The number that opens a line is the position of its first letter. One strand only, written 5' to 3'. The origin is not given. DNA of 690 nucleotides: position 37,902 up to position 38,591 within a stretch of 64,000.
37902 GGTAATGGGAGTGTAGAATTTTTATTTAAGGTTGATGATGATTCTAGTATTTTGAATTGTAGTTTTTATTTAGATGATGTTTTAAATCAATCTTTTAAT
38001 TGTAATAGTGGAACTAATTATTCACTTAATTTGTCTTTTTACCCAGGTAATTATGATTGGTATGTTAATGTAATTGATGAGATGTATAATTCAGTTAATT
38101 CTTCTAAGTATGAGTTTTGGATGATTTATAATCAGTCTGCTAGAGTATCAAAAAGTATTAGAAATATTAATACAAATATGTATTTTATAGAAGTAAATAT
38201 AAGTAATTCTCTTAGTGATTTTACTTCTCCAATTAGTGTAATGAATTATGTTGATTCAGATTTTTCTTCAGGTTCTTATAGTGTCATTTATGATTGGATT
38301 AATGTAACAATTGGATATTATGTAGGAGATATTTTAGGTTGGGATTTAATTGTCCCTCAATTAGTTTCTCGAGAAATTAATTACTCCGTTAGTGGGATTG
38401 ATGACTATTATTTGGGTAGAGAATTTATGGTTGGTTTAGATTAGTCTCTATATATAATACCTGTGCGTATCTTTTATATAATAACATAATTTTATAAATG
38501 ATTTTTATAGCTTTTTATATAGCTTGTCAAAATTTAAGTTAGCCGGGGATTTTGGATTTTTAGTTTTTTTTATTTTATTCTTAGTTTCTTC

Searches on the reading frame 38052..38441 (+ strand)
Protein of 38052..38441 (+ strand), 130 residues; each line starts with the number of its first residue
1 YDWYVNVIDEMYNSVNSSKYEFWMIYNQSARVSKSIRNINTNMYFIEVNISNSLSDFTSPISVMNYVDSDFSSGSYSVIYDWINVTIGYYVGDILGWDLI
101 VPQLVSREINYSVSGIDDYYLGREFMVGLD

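Call 9: search_protein_families(library=pfam, proteins=[window:38052-38441:+], max_evalue=10)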
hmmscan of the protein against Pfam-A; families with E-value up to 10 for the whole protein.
window:38052-38441:+ (130 aa): 1 family
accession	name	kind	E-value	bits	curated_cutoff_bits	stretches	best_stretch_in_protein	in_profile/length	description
PF12952.12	DUF3841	-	0.12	12.5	27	1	1-39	42-80/178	Domain of unknown function (DUF3841)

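Call 10: search_protein_families(library=ncbifam, proteins=[window:38052-38441:+], max_evalue=10)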
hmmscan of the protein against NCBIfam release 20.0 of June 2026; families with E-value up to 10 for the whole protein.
window:38052-38441:+ (130 aa): 1 family
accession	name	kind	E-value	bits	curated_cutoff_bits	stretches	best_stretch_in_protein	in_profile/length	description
TIGR00909.1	2A0306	subfamily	0.075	11.9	556.8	1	78-109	68-99/429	amino acid transporter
